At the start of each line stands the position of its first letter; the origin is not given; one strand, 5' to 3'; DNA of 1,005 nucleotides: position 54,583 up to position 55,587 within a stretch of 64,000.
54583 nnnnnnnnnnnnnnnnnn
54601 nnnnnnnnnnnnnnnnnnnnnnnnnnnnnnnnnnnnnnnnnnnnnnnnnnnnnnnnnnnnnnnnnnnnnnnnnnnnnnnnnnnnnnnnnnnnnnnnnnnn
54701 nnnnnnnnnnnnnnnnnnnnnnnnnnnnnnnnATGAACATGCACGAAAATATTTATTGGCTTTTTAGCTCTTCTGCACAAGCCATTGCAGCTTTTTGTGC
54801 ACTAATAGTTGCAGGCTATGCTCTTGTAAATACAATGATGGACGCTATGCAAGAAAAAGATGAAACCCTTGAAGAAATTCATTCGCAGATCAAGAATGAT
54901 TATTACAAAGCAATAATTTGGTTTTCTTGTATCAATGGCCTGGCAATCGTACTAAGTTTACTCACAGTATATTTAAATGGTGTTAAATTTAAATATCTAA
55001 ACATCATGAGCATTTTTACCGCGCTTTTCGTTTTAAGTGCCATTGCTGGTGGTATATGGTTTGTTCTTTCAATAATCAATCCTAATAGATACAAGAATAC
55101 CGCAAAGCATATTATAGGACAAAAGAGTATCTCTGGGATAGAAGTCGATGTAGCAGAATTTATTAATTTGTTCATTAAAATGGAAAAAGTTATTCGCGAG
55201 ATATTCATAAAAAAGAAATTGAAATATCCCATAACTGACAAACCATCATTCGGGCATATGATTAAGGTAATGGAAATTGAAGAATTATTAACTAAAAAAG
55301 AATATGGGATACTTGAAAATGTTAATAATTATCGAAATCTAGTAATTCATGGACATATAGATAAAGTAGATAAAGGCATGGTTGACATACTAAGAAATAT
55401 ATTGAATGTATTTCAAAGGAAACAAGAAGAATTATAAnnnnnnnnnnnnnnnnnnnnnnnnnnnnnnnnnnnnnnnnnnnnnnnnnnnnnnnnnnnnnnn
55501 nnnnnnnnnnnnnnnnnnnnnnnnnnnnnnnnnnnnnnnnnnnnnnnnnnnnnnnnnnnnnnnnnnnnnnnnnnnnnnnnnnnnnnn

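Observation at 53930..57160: AT-rich four-gene module pairing HEPN/DUF4145-type proteins with membrane proteins: candidate novel defence or abortive-infection system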

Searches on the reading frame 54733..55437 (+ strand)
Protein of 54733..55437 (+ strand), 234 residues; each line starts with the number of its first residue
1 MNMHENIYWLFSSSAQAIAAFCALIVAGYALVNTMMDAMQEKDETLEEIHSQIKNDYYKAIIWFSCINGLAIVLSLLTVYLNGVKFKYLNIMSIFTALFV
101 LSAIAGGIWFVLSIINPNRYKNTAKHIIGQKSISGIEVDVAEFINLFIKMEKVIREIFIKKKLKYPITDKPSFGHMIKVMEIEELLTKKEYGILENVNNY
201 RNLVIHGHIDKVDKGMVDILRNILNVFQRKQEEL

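Call 3: search_protein_families(library=pfam, proteins=[window:54733-55437:+], max_evalue=1)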
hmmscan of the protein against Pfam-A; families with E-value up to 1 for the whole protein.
window:54733-55437:+ (234 aa): 5 families
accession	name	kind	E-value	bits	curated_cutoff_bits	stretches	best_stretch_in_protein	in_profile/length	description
PF11368.13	DUF3169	-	0.0061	16.6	31.6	1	22-126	65-166/250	Protein of unknown function (DUF3169)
PF20912.2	RPC3_helical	-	0.05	14.5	27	1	179-199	26-46/64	DNA-directed RNA polymerase III subunit RPC3, helical hairpin domain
PF01284.28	MARVEL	-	0.15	12.6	32.8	1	15-117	12-95/135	Membrane-associating domain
PF13786.12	DUF4179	-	0.38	11.7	30.1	1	17-90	11-78/94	Domain of unknown function (DUF4179)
PF07457.16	DUF1516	-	0.42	11.2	30.5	1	70-141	10-82/108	Protein of unknown function (DUF1516)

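Call 4: search_protein_families(library=padloc, proteins=[window:54733-55437:+], max_evalue=1)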
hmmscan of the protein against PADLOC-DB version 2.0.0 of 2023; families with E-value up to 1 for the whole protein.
window:54733-55437:+ (234 aa): 0 families

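Call 5: search_protein_families(library=ncbifam, proteins=[window:54733-55437:+], max_evalue=1)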
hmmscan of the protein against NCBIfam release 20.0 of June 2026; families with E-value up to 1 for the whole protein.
window:54733-55437:+ (234 aa): 0 families

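Call 7: search_protein_families(library=phrogs, proteins=[window:54733-55437:+], max_evalue=0.1)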
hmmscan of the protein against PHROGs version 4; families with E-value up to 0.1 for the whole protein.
window:54733-55437:+ (234 aa): 2 families
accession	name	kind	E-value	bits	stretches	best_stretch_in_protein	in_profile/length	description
phrog_3878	-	unknown function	0.043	14.9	1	7-78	7-75/129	-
phrog_404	-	tail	0.07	14.2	0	17-56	21-61/118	minor tail protein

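Call 9: find_homologous_proteins(query=window:54733-55437:+)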
Query window:54733-55437:+ (234 aa): 111 proteins with E <= 0.001 among 582 candidates.
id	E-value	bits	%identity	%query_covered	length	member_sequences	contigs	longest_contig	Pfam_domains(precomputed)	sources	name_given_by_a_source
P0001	3.1e-147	506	100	100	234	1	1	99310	-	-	-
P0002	2.8e-61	225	51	96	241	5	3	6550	-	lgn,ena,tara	tara:strand:+ start:2137 stop:2862 length:726 start_codon:yes stop_codon:yes gene_type:complete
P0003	7.0e-61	224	50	96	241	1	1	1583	-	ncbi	-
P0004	1.2e-60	223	50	96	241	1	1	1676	-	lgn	-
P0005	4.6e-60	221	49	96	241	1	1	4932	-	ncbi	-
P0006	1.0e-57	213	51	96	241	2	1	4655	-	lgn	-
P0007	1.7e-56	209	49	96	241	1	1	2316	-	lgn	-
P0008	2.7e-56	209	46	94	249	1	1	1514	-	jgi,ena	-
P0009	1.8e-55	206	49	92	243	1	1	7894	-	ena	-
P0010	1.9e-55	206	48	96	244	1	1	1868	-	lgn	-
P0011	4.2e-55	205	44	95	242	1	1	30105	-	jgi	jgi:uncharacterized membrane protein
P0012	3.5e-54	202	45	96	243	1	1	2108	-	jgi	jgi:uncharacterized membrane protein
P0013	3.2e-53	199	45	91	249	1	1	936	-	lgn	-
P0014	2.5e-52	196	48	92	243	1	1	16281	-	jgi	jgi:hypothetical protein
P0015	2.7e-52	196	45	94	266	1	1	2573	-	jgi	jgi:hypothetical protein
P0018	1.8e-51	193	43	97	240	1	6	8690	-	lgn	-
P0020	4.1e-49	185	45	94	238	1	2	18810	-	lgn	-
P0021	1.5e-48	183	47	94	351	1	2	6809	-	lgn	-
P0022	6.5e-48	181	46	86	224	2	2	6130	-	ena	-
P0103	2.0e-26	111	32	89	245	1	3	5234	PF18735.7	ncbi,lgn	-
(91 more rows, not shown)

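Call 15: find_related_loci(query=A2, collection=genome_contigs, flank=6000)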
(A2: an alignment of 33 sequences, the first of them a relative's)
Query A2 (234 aa) in genome_contigs; peptide patterns used: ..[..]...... (x = any residue, [..] = any of these).
17 stretches matched a pattern; 12 encode a relative of the query (tblastn E <= 1e-3); 12 distinct loci.
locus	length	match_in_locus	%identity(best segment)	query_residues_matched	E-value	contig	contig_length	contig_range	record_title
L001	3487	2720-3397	49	4-221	2e-62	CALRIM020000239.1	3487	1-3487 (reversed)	MAG: Rhizobium sp. Q54 isolate JJ-ACAR75-448-1-mx-bin489 genome assembly, contig: JJ-MOC9-23-C1219, whole genome shotgun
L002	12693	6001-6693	43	4-226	3e-55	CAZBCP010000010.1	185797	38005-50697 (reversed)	MAG TPA_asm: uncultured Ohtaekwangia sp. isolate binchicken_co84_140 genome assembly, contig: k141_1717757, whole genome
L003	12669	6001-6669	43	5-224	2e-52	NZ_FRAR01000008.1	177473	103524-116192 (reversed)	Desulforamulus aeronauticus DSM 10349, whole genome shotgun sequence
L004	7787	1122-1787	36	5-218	3e-40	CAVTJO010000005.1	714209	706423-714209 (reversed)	MAG: uncultured Bacteroidetes bacterium isolate MFD05942.bin.1.467 genome assembly, contig: contig_15798, whole genome s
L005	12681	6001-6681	34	5-223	2e-35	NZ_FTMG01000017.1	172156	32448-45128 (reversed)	Mucilaginibacter lappiensis strain ATCC BAA-1855, whole genome shotgun sequence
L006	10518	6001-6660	37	5-213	2e-35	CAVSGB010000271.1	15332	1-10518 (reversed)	MAG: uncultured Bacteroidetes bacterium isolate MFD02138.bin.2.39 genome assembly, contig: contig_4666, whole genome sho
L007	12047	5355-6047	38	5-225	7e-40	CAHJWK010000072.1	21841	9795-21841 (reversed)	Chitinophagaceae bacterium isolate Lichen_MAGs_lobaria6 genome assembly, contig: NODE_2895_length_21841_cov_2.742005, wh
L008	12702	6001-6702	33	5-230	2e-34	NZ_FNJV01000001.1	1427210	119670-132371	Mucilaginibacter sp. OK268, whole genome shotgun sequence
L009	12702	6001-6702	36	4-224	2e-33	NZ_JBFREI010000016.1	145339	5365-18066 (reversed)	Chitinophaga sp. RAB17 SCAFFOLD_15, whole genome shotgun sequence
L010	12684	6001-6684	42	4-228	8e-46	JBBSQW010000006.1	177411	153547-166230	MAG: Sphingobacteriales bacterium isolate SVL1_sbin.2 SVL1_sbin.2_K_1467070_L_177411_cov_28.5313, whole genome shotgun s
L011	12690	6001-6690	30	5-224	1e-25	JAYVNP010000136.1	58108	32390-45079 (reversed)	MAG: Saprospiraceae bacterium isolate GL65_DN_metabinner_1 GL65_DN_metabinner_1_135, whole genome shotgun sequence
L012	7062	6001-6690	31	5-224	8e-25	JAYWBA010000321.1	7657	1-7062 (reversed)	MAG: Saprospiraceae bacterium isolate GL93_DN_metabinner_2 GL93_DN_metabinner_2_320, whole genome shotgun sequence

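Call 27: find_encoding_contigs(protein=P0002, flank=4000, max_places=5)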
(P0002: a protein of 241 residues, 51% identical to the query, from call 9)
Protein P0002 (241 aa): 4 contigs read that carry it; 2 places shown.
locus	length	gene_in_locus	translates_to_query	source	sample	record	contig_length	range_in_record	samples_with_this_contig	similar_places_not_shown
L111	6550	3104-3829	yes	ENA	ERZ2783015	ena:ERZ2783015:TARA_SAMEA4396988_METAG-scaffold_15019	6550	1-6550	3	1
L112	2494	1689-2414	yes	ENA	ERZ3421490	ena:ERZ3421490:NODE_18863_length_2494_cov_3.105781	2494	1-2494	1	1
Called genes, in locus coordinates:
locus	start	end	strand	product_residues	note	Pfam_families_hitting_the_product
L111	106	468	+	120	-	-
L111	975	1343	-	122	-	PF13495:Phage_int_SAM_4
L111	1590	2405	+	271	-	-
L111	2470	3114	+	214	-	-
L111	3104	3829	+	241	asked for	-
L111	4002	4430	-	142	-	-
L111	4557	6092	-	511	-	PF02661:Fic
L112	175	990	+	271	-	-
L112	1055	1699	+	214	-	-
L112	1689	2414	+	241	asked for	-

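Call 31: find_related_loci(query=A2, collection=metagenome_contigs, flank=4000)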
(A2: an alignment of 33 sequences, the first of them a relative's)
Query A2 (234 aa) in metagenome_contigs; peptide patterns used: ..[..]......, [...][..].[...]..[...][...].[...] (x = any residue, [..] = any of these).
124 stretches matched a pattern; 39 encode a relative of the query (tblastn E <= 1e-3); 39 distinct loci.
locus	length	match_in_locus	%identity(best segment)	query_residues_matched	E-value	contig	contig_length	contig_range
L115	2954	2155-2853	51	5-229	5e-71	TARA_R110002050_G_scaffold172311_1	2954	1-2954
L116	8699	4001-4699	51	5-229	2e-69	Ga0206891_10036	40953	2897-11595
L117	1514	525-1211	46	5-225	5e-67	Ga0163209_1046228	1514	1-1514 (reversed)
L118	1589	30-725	39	5-228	1e-54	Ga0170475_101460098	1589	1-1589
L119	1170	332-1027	39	5-228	4e-55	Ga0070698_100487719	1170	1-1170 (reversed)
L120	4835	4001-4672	38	5-221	2e-50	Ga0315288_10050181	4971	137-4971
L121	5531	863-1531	37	7-221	2e-48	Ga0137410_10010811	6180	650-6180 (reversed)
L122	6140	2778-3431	39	7-217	1e-47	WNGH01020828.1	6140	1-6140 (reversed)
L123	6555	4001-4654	39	7-217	1e-47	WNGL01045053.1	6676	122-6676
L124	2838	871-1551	35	7-229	9e-43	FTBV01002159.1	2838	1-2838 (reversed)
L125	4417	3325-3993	38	4-218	1e-42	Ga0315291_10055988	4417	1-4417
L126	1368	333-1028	32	7-234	3e-41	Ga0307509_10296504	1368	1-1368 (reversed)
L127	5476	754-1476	35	5-233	8e-40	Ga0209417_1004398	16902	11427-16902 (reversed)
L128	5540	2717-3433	35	5-233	9e-40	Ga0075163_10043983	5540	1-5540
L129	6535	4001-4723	35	5-233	8e-40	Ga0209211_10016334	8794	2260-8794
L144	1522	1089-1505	38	5-143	2e-27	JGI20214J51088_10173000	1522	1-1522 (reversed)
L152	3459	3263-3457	52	5-69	1e-15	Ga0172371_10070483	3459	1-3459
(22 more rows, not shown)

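Call 34: search_protein_families(library=pfam, proteins=[L001:526-1284:+, L001:2119-2703:+, L001:1478-2122:+, L002:7409-8119:+, L111:1590-2405:+, L111:2470-3114:+, L116:2332-3165:+, L121:35-814:+, L144:222-842:+, L152:2499-3056:+], max_evalue=0.1)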
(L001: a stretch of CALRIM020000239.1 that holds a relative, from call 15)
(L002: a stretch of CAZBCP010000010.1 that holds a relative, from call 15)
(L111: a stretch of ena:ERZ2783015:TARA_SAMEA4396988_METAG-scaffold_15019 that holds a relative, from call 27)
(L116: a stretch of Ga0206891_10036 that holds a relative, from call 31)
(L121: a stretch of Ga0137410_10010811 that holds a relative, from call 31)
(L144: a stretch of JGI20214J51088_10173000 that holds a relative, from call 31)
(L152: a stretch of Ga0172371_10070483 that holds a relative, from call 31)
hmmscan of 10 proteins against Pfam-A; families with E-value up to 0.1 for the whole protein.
L001:526-1284:+ (252 aa): 0 families

L001:2119-2703:+ (194 aa): 3 families
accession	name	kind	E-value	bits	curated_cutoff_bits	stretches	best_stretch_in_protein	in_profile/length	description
PF18731.6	HEPN_Swt1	-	1.4e-13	51.5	27.5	1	68-192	2-113/115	Swt1-like HEPN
PF16544.10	STAR_dimer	-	0.036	14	26.3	0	169-184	27-42/53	Homodimerisation region of STAR domain protein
PF18725.6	HEPN_SAV2148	-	0.042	13.7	26.4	1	111-171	91-151/216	SAV2148-like HEPN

L001:1478-2122:+ (214 aa): 1 family
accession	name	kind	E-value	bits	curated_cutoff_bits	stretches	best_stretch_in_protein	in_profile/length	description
PF17278.7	DUF5343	-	2.2e-36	125.6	27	1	7-149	1-139/140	Family of unknown function (DUF5343)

L002:7409-8119:+ (236 aa): 0 families

L111:1590-2405:+ (271 aa): 3 families
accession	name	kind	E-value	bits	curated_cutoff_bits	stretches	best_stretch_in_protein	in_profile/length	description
PF13643.11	DUF4145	-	0.00066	20.1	23.1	1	170-261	3-85/88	Domain of unknown function (DUF4145)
PF09019.17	EcoRII-C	-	0.046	14.3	25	1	184-210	37-63/165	EcoRII C terminal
PF05168.19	HEPN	-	0.083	13.5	22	0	164-269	9-113/117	HEPN domain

L111:2470-3114:+ (214 aa): 4 families
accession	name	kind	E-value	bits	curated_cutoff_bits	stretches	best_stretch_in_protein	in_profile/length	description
PF04977.20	DivIC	-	0.0013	18.9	28.9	1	10-59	1-50/80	Septum formation initiator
PF13643.11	DUF4145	-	0.0039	17.6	23.1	1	100-176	11-77/88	Domain of unknown function (DUF4145)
PF06295.17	ZapG-like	-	0.013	16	33.5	1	9-130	3-95/123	Z-ring associated protein G-like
PF18731.6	HEPN_Swt1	-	0.053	14.3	27.5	0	140-178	58-99/115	Swt1-like HEPN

L116:2332-3165:+ (277 aa): 1 family
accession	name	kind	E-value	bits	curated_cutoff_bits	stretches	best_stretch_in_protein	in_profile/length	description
PF09509.15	Hypoth_Ymh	-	5.3e-40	136.4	25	1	146-269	1-119/119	Protein of unknown function (Hypoth_ymh)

L121:35-814:+ (259 aa): 1 family
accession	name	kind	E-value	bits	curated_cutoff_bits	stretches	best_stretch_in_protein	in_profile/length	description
PF13168.11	Poxvirus_B22R_C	-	0.089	12.7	25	0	172-223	123-174/195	Poxvirus B22R protein C-terminal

L144:222-842:+ (206 aa): 2 families
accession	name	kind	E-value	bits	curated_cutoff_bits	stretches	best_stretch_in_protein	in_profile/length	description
PF18737.6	HEPN_MAE_28990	-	5.8e-28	99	26.8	1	6-198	3-205/211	MAE_28990/MAE_18760-like HEPN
PF18735.6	HEPN_RiboL-PSP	-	4.8e-23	82.5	28.4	1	11-191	2-185/191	RiboL-PSP-HEPN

L152:2499-3056:+ (185 aa): 0 families

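Call 45: predict_structure(alignment_id=A2)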
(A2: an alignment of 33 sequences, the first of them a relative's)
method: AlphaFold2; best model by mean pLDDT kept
length: 234 residues; sequences in the alignment: 33
mean_pLDDT: 88.6   pTM: 0.70
mean pLDDT of the five models: 88.6, 87.1, 85.0, 83.4, 82.3
residues with pLDDT >= 90: 133; 70-90: 92; 50-70: 8; < 50: 1
segments of 3 or more residues with pLDDT < 50: none
pLDDT, mean of each block of 10 residues (from residue 1): 76 93 92 90 82 91 92 94 88 93 92 85 87 86 94 92 73 88 90 92 87 91 92 87
secondary structure, 60 per line:
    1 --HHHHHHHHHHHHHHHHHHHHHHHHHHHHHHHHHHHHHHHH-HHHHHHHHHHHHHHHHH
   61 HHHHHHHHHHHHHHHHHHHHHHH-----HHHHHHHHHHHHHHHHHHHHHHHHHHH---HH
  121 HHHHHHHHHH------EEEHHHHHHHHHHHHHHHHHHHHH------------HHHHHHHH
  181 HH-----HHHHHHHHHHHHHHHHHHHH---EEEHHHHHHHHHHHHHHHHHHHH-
elements in order: H3-42 H44-83 H89-115 H119-130 E137-139 H140-160 H173-182 H188-207 E211-213 H214-233

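Call 59: fold_search(model_id=the predicted structure, library=pdb)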
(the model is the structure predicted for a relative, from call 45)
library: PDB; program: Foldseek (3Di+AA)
matches with E <= 10: 422; with E <= 0.001: 0
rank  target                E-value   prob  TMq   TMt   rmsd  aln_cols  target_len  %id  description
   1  9hl6_A                1.6e-01  0.41  0.27  0.16  19.7       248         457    9  TRPML1 in complex with compound 4a (released 2025-06-04)
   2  9cbz_A                1.8e-01  0.35  0.26  0.15  20.2       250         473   10  Cryo-EM structure of mouse TRPML1 channel Y404W at 2.86 Angstrom resolution (released 2024-10-09)
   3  5yep_C                1.9e-01  0.91  0.25  0.39  13.5       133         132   11  Crystal structure of SO_3166-SO_3165 from Shewanella oneidensis (released 2018-03-28)
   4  5vju                  1.9e-01  0.69  0.31  0.36  22.9       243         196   13  De Novo Photosynthetic Reaction Center Protein Variant Equipped with His-Tyr H-bond, Heme B, and Cd(II) ions (released 2018-04-25)
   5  9hj6_A                2.0e-01  0.35  0.26  0.15  19.5       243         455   10  TRPML1 in complex with compound 2 (released 2025-06-04)
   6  6m6w_D                2.1e-01  0.91  0.28  0.44   9.2       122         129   17  Crystal structure the toxin-antitoxin MntA-HpeT mutant-Y104A (released 2020-09-30)
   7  5vjs                  2.1e-01  0.80  0.34  0.39  22.4       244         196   11  De Novo Photosynthetic Reaction Center Protein Equipped with Heme B, a synthetic Zn porphyrin, and Zn(II) cations (released 2018-04-25)
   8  6m6u_H                2.4e-01  0.92  0.27  0.44  12.4       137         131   10  Crystal structure the toxin-antitoxin MntA-HpeT mutant-D39ED41E (released 2020-09-30)
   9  9a06_MODEL_1_A        2.6e-01  0.08  0.15  0.13  22.5       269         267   12  Rosetta docking models of human KCNQ1 channel with KCNE1 auxiliary protein (released 2020-10-08)
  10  7bxo_H                2.8e-01  0.97  0.27  0.45   3.9        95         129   19  Crystal structure of the toxin-antitoxin with AMP-PNP (released 2020-09-30)
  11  6m6u_I                2.9e-01  0.96  0.26  0.43   4.3        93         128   17  Crystal structure the toxin-antitoxin MntA-HpeT mutant-D39ED41E (released 2020-09-30)
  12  6m6w_H                3.8e-01  0.89  0.26  0.45  11.1       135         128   10  Crystal structure the toxin-antitoxin MntA-HpeT mutant-Y104A (released 2020-09-30)
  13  6fes_B                4.2e-01  0.15  0.19  0.13  22.0       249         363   10  Crystal structure of novel repeat protein BRIC2 fused to DARPin D12 (released 2018-09-05)
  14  7bxo_F                4.4e-01  0.96  0.29  0.47   3.7        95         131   16  Crystal structure of the toxin-antitoxin with AMP-PNP (released 2020-09-30)
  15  6m6w_G                4.4e-01  0.91  0.27  0.44   4.3        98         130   18  Crystal structure the toxin-antitoxin MntA-HpeT mutant-Y104A (released 2020-09-30)
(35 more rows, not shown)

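Call 61: search_protein_families(library=pfam, alignment_id=A5, max_evalue=0.001)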
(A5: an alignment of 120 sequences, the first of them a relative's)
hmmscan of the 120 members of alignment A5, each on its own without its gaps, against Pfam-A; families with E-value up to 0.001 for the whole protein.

A. member 1, L001:1478-2119:+ (214 aa): 1 family
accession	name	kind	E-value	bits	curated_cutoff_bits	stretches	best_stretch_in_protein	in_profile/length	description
PF17278.7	DUF5343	-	2.2e-36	125.6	27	1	7-149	1-139/140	Family of unknown function (DUF5343)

B. families by the number of members that match (of 120 scanned): 136 families (the first 25 are shown)
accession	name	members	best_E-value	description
PF18962.6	Por_Secre_tail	3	3e-14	Secretion system C-terminal sorting domain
PF00275.25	EPSP_synthase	2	4.7e-76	EPSP synthase (3-phosphoshikimate 1-carboxyvinyltransferase)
PF00072.30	Response_reg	2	5.7e-30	Response regulator receiver domain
PF05016.21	ParE_toxin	2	6.3e-18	ParE toxin of type II toxin-antitoxin system, parDE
PF01872.23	RibD_C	2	3.4e-17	RibD C-terminal domain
PF00881.29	Nitroreductase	2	2.6e-16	Nitroreductase family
PF07728.20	AAA_5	2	2.9e-14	AAA domain (dynein-related subfamily)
PF01823.24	MACPF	2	2.4e-11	MAC/Perforin domain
PF01453.30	B_lectin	2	0.00013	D-mannose binding lectin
PF01039.27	Carboxyl_trans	1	9e-199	Carboxyl transferase domain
PF09334.17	tRNA-synt_1g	1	3.6e-154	tRNA synthetases class I (M)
PF06965.17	Na_H_antiport_1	1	2.2e-137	Na+/H+ antiporter 1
PF02684.21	LpxB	1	2.5e-85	Lipid-A-disaccharide synthetase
PF00158.32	Sigma54_activat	1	5.2e-73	Sigma-54 interaction domain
PF04986.18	Y2_Tnp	1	1.5e-67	Putative transposase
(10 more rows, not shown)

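Call 75: find_related_loci(query=A2, collection=viral_contigs, flank=4000)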
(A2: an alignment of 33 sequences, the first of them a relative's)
Query A2 (234 aa) in viral_contigs; peptide patterns used: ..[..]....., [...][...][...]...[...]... (x = any residue, [..] = any of these).
17 stretches matched a pattern; 3 encode a relative of the query (tblastn E <= 1e-3); 3 distinct loci.
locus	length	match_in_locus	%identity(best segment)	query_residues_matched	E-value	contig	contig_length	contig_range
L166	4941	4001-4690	33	5-224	4e-35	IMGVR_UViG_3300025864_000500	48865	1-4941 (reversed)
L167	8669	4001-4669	34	2-214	3e-32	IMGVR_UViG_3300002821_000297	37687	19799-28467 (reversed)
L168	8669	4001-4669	34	2-214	3e-32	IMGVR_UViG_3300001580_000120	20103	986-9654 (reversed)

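Call 96: find_encoding_contigs(protein=P0011, flank=3500, max_places=2)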
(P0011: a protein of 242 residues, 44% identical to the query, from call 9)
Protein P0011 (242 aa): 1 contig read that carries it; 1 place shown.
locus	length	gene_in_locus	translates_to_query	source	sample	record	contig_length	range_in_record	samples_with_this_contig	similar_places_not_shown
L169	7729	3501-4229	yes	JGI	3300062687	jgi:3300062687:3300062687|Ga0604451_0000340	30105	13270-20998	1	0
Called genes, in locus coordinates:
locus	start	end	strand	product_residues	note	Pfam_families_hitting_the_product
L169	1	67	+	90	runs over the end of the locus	PF11746:DUF3303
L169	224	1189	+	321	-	PF01582:TIR (faint), PF08937:ThsB_TIR (faint), PF10137:CAP12-PCTIR_TIR (faint), PF13676:TIR_2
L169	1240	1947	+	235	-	PF12746:GNAT_acetyltran, PF08445:FR47 (faint)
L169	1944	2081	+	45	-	-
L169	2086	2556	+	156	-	-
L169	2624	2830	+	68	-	PF01982:CTP-dep_RFKase (weak)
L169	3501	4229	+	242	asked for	-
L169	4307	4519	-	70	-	-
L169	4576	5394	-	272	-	-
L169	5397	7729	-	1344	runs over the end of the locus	PF02463:SMC_N, PF13175:AAA_15, PF13304:AAA_21 (faint), PF13476:AAA_23, PF13555:AAA_29 (weak), PF02463:SMC_N, PF06470:SMC_hinge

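Call 97: find_encoding_contigs(protein=P0014, flank=3500, max_places=2)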
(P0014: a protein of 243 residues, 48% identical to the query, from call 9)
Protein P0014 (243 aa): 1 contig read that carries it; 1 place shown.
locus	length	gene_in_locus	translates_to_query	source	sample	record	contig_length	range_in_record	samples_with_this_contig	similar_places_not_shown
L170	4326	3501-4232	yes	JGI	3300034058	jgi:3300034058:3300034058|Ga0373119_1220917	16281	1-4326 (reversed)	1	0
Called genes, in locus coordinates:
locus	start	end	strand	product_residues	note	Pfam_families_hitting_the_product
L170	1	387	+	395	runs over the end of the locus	PF01053:Cys_Met_Meta_PP, PF00155:Aminotran_1_2, PF06838:Met_gamma_lyase (weak)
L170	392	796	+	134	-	PF02566:OsmC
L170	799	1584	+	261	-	PF00142:Fer4_NifH, PF01656:CbiA, PF02374:ArsA_ATPase, PF09140:MipZ, PF10609:ParA, PF13614:AAA_31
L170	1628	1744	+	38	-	-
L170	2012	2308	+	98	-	-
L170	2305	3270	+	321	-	PF13855:LRR_8 (faint), PF13306:LRR_5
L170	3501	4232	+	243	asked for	-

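Call 98: find_encoding_contigs(protein=P0020, flank=3500, max_places=2)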
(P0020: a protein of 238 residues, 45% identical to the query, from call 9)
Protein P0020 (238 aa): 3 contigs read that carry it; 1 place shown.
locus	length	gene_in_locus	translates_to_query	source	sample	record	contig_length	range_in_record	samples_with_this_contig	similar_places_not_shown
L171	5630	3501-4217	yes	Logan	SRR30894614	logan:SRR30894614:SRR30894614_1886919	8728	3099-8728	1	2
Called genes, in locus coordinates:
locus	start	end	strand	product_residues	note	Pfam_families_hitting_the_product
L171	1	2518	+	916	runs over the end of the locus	PF20464:MmeI_N, PF20465:MmeI_hel, PF02384:N6_Mtase (weak), PF20473:MmeI_Mtase, PF20466:MmeI_TRD, PF20467:MmeI_C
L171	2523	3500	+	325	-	-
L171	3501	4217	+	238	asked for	-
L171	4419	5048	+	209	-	-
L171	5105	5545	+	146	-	-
